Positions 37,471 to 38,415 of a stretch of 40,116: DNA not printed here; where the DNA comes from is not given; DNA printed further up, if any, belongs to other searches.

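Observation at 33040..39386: CoA-centred minus-strand cluster: a split HGD-D (radical dehydratase-like) pair wired to a PHP phosphoesterase, an alpha-only ADP-forming CoA-ligase module, CoaE and a methyltransferase, with no activator ATPase in view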

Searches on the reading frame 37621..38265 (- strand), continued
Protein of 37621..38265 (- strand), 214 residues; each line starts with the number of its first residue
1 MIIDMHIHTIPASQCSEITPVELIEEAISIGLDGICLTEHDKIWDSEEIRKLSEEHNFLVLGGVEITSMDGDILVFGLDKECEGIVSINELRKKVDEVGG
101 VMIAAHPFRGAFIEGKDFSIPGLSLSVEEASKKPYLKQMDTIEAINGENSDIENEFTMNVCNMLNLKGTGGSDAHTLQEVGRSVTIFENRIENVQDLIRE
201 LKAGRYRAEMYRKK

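Call 82: find_encoding_contigs(protein=P0137, flank=7000, max_places=3)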
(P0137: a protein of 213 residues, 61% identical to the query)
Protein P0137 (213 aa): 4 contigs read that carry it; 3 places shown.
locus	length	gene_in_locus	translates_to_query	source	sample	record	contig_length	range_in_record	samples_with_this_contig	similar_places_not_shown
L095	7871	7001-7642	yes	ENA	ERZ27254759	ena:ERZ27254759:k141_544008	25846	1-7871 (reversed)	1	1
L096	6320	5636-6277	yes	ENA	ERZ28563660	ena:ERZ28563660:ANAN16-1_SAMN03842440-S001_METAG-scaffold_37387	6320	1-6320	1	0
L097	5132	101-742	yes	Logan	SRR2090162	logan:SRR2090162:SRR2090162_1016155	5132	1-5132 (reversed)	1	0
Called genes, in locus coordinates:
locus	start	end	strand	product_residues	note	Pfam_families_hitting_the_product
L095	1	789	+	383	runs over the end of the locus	PF02670:DXP_reductoisom, PF08436:DXP_redisom_C, PF13288:DXPR_C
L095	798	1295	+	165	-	PF04608:PgpA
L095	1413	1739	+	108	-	PF00085:Thioredoxin, PF13098:Thioredoxin_2, PF13905:Thioredoxin_8 (faint)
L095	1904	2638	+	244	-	PF00106:adh_short, PF08659:KR, PF13561:adh_short_C2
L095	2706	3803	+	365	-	-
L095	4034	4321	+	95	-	PF04014:MazE_antitoxin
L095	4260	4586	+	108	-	PF01850:PIN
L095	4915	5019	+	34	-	-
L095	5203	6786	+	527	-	PF12801:Fer4_5, PF00037:Fer4 (faint), PF12838:Fer4_7 (faint), PF14697:Fer4_21 (faint), PF13187:Fer4_9 (faint), PF13237:Fer4_10 (faint)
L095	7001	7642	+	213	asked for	PF02811:PHP (weak), PF13263:PHP_C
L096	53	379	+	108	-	PF00085:Thioredoxin, PF13098:Thioredoxin_2, PF13905:Thioredoxin_8 (faint)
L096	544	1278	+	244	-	PF00106:adh_short, PF08659:KR, PF13561:adh_short_C2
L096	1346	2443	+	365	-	-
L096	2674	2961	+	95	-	PF04014:MazE_antitoxin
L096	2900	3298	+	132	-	PF01850:PIN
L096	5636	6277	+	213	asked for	PF02811:PHP (weak), PF13263:PHP_C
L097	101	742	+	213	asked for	PF02811:PHP (weak), PF13263:PHP_C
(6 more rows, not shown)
